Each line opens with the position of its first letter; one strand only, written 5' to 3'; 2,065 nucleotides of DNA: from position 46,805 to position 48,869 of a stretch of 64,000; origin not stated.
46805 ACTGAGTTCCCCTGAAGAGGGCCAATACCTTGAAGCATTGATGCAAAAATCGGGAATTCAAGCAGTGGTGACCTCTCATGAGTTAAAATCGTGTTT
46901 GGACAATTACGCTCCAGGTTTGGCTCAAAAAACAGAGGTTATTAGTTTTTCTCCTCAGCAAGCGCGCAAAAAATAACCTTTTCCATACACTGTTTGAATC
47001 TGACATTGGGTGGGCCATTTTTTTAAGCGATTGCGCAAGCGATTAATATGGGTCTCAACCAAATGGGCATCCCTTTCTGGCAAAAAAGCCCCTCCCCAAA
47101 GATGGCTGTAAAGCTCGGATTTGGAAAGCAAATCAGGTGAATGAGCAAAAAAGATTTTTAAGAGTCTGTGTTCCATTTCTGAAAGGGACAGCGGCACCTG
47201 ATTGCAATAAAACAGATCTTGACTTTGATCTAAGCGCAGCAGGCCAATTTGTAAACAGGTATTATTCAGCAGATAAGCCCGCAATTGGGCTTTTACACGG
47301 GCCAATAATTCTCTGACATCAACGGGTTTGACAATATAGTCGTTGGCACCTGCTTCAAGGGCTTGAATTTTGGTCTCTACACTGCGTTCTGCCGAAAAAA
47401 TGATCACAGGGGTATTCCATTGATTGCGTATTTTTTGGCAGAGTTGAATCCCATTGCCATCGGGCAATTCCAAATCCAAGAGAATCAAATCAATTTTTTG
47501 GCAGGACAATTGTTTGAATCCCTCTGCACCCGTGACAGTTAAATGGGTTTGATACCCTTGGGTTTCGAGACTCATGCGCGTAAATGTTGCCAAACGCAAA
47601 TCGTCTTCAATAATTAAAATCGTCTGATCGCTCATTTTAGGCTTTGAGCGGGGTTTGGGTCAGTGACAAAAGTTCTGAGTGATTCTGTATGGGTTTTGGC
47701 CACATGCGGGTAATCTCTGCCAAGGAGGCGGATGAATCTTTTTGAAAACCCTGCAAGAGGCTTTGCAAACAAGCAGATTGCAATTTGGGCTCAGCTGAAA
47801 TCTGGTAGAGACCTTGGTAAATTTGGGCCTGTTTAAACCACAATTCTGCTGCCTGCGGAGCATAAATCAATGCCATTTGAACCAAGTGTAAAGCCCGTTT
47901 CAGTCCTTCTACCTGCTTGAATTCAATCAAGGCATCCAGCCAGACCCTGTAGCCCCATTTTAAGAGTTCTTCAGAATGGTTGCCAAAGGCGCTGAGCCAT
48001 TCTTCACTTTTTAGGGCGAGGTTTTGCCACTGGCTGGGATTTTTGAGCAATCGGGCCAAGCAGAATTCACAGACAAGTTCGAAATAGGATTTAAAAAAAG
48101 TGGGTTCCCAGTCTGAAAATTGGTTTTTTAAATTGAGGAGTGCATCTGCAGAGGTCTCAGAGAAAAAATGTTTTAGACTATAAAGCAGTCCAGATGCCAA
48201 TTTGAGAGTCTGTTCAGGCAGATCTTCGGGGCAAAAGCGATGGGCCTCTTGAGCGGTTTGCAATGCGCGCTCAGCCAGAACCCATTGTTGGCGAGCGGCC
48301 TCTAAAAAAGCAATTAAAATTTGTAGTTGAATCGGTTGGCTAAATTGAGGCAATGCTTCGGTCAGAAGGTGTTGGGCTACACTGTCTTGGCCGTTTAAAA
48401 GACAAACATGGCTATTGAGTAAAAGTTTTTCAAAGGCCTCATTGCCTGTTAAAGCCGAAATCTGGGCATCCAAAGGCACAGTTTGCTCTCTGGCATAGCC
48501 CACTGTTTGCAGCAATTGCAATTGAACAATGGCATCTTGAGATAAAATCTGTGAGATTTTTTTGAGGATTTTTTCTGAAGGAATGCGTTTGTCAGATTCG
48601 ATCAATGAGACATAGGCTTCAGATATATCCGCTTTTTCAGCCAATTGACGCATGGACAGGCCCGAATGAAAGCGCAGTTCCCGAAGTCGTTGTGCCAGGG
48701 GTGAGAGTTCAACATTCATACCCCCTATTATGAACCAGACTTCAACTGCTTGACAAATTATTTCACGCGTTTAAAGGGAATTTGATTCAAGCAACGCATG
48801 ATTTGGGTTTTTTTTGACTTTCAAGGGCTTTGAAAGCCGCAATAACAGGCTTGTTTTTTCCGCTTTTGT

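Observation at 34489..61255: Bipartite motif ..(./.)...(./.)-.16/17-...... recurs six times, once in front of each transcription unit of the glycan locus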

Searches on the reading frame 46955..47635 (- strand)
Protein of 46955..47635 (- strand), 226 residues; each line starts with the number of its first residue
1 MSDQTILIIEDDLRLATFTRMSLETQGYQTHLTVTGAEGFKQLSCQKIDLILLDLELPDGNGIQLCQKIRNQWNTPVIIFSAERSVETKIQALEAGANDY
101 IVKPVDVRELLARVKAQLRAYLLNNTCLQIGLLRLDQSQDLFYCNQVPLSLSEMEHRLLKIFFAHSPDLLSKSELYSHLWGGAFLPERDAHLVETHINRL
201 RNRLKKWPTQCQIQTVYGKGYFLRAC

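Call 5: search_protein_families(library=pfam, proteins=[window:46955-47635:-])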
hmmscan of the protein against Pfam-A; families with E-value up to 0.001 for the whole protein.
window:46955-47635:- (226 aa): 2 families
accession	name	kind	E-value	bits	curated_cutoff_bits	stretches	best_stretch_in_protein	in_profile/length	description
PF00072.30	Response_reg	-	4.9e-28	98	30.2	1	6-115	1-111/111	Response regulator receiver domain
PF00486.34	Trans_reg_C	-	1.2e-16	60.9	26.2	1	148-223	3-77/77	Transcriptional regulatory protein, C terminal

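Call 43: search_protein_families(library=ncbifam, proteins=[window:46955-47635:-], max_evalue=0.00001)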
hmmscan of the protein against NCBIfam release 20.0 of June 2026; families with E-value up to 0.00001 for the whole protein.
window:46955-47635:- (226 aa): 93 families (the best 25 are shown)
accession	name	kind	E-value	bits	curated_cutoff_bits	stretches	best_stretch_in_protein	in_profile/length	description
TIGR02154.1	PhoB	equivalog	3.1e-44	151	296.2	1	4-223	3-225/226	phosphate regulon transcriptional regulator PhoB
NF040689.1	MtrAB_MtrA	equivalog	5.1e-44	150.2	300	1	6-221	1-216/219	MtrAB system response regulator MtrA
NF045944.1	ResRegRpaBCyano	equivalog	1.2e-41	142.6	330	1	7-224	1-228/229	response regulator transcription factor RpaB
TIGR01387.1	cztR_silR_copR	subfamily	5.1e-40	137.4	279.2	1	6-223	1-218/218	heavy metal response regulator transcription factor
NF041733.1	resp_reg_CseB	equivalog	6.6e-39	133.6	350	1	5-224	2-227/228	two-component system response regulator CseB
NF033117.2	vanR_ACDEGLN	exception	7.1e-39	133.7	350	1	6-222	1-224/226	VanR-ABDEGLN family response regulator transcription factor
NF041734.1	resp_reg_RppA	equivalog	1.3e-38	132.6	250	1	6-224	3-228/229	two-component system response regulator RppA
NF008567.0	PRK11517.1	equivalog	1.6e-37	129.1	353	1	6-225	3-220/223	response regulator transcription factor HprR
NF008296.0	PRK11083.1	equivalog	1.3e-36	126.1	273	1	2-224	2-226/228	two-component system response regulator CreB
NF007982.1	PRK10710.1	equivalog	1.2e-35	123.2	380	1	3-222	7-226/235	envelope stress response regulator BaeR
NF045991.1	RespRegCtrARhodob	equivalog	8.2e-34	117.3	350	1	6-224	3-222/224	response regulator transcription factor CtrA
NF007928.2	PRK10643.1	equivalog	1e-33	116.8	330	1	6-223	3-216/216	two-component system response regulator PmrA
NF007820.0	PRK10529.1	equivalog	1e-33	116.7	325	1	5-212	3-211/225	two-component system response regulator KdpE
NF045914.1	RespRegNblR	equivalog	5.8e-32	111.1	300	1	4-225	7-227/228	response regulator transcription factor NblR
NF033120.0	vanR_FM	exception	1e-31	110.4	460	1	1-222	1-228/231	vancomycin resistance response regulator transcription factor, VanR-F/VanR-M family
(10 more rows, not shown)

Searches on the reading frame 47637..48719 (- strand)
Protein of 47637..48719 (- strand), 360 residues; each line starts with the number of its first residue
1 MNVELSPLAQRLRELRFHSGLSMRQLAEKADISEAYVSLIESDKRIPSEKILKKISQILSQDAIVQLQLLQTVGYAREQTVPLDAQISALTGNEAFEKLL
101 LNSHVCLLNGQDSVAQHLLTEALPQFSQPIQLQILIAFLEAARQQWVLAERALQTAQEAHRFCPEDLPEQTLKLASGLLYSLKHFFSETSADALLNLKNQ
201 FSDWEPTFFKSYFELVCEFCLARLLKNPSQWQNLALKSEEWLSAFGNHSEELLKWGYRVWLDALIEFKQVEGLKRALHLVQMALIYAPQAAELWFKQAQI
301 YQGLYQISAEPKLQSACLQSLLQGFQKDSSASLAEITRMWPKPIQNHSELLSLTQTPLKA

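Call 6: search_protein_families(library=pfam, proteins=[window:47637-48719:-])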
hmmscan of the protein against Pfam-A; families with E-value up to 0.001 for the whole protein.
window:47637-48719:- (360 aa): 3 families
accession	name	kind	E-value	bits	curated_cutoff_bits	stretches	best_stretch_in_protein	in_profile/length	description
PF01381.28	HTH_3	-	9.4e-11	42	23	1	12-59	1-48/55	Helix-turn-helix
PF12844.13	HTH_19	-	1e-08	35.4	30.2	1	10-62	2-54/64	Helix-turn-helix domain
PF13560.12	HTH_31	-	1.1e-08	35.6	27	1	8-57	2-52/64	Helix-turn-helix domain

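Call 43: search_protein_families(library=ncbifam, proteins=[window:47637-48719:-], max_evalue=0.00001)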
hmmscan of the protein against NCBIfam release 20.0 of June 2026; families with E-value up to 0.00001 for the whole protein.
window:47637-48719:- (360 aa): 3 families
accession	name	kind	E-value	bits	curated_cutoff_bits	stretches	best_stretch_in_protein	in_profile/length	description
NF038139.1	Reg_Aceta_RamB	equivalog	1.5e-06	27.1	700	1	10-64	5-59/465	acetate metabolism transcriptional regulator RamB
NF006015.0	PRK08154.1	subfamily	2.3e-06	27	204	1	5-61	28-84/314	anaerobic benzoate catabolism transcriptional regulator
NF041951.1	phage_RstR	subfamily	5.9e-06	26.5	80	0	8-64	3-61/108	RstR family transcriptional repressor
